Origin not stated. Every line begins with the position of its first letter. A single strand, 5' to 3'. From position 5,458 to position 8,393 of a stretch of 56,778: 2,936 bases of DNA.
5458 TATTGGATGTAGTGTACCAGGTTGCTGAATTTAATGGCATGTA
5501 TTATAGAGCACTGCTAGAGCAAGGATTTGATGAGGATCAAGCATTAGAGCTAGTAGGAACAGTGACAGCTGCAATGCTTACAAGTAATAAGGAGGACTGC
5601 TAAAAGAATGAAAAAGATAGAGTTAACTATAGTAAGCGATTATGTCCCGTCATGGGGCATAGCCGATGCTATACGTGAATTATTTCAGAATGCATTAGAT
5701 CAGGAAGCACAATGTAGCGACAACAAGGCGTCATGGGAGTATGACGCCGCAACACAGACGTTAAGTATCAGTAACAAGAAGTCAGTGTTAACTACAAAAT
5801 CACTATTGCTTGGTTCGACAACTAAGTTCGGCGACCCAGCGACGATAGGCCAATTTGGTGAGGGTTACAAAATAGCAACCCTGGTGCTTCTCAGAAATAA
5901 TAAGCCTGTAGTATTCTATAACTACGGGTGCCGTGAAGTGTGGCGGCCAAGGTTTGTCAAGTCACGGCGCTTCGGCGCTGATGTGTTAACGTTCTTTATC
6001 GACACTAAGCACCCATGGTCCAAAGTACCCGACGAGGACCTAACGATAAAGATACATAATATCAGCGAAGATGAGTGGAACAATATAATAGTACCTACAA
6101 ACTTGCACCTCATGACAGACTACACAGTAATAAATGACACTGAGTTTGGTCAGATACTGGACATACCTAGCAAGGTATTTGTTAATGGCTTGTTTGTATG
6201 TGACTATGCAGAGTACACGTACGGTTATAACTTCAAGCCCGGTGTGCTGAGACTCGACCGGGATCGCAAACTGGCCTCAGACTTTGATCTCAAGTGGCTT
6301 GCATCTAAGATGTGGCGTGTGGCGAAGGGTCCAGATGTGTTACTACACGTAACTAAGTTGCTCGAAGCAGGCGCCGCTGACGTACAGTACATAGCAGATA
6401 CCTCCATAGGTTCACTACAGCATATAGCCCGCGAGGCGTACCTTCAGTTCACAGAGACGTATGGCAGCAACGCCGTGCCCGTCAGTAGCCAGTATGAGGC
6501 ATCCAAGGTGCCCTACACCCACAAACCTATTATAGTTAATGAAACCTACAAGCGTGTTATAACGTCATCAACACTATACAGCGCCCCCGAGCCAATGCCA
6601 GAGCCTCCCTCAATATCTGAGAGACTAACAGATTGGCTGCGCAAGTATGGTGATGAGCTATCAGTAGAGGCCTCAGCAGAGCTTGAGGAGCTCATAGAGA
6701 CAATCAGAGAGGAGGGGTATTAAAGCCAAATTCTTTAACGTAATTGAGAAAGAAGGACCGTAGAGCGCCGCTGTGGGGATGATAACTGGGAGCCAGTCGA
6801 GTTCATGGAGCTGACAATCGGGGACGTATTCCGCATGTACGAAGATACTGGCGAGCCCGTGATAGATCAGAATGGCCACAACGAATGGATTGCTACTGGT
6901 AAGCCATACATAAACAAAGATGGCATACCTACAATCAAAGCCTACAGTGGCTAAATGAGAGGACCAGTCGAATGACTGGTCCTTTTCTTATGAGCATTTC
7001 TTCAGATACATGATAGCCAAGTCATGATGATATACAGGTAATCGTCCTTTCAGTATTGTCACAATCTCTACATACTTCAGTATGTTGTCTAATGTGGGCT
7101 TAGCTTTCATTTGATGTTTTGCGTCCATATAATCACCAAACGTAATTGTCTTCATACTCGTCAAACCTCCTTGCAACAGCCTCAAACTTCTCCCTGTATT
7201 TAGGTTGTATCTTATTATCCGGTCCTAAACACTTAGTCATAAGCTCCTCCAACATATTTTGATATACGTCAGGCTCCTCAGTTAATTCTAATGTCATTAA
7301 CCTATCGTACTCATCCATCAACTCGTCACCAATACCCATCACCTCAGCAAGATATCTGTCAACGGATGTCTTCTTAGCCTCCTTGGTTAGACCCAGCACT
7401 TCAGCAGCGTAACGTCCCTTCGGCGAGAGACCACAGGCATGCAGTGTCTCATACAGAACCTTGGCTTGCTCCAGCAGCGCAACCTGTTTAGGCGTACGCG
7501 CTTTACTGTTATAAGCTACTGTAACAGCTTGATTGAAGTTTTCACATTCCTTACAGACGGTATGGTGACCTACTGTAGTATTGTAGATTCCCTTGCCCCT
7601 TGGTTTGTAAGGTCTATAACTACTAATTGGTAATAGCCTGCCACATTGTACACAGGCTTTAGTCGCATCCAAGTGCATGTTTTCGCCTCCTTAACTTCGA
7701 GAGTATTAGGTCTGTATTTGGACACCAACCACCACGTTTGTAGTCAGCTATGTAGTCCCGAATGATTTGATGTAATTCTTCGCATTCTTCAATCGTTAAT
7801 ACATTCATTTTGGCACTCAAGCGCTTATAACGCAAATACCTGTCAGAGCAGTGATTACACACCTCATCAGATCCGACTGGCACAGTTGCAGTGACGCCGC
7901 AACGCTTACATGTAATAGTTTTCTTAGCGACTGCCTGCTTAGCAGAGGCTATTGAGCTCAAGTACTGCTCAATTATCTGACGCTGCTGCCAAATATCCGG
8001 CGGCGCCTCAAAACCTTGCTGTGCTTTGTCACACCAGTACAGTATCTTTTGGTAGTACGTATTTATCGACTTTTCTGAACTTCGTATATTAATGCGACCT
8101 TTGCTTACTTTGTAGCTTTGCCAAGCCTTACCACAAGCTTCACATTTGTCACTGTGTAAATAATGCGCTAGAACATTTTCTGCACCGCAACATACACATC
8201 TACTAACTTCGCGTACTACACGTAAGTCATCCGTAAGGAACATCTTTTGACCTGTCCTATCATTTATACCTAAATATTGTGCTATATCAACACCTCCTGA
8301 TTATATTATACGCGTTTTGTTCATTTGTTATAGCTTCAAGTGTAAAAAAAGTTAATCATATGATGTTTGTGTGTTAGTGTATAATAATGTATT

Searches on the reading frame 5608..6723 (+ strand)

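Call 34: search_protein_families(library=phrogs, proteins=[window:5608-6723:+], max_evalue=0.001)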
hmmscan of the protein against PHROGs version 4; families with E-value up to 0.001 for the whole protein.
window:5608-6723:+ (371 aa): 2 families
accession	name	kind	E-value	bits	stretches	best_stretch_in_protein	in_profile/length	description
phrog_6077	-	unknown function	7.7e-82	276.3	1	1-368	1-362/366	-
phrog_8203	-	unknown function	3.3e-05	23.9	0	54-104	6-55/394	-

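Call 65: search_protein_families(library=pfam, proteins=[window:5608-6723:+], max_evalue=0.01)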
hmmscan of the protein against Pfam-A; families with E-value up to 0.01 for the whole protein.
window:5608-6723:+ (371 aa): 0 families

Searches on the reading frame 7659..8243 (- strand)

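Call 15: search_protein_families(library=pfam, proteins=[window:7659-8243:-], max_evalue=0.01)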
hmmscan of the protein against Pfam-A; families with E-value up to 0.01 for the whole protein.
window:7659-8243:- (194 aa): 1 family
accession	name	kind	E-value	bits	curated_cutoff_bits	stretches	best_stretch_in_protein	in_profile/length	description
PF24042.1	DUF7351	-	0.0013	18.9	31.2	1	15-124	3-109/177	Domain of unknown function (DUF7351)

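Call 16: search_protein_families(library=phrogs, proteins=[window:7659-8243:-], max_evalue=0.001)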
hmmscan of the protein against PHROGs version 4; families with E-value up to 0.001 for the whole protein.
window:7659-8243:- (194 aa): 0 families

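Call 63: search_protein_families(library=ncbifam, proteins=[window:7659-8243:-], max_evalue=0.1)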
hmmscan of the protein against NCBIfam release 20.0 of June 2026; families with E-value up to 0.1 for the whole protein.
window:7659-8243:- (194 aa): 0 families
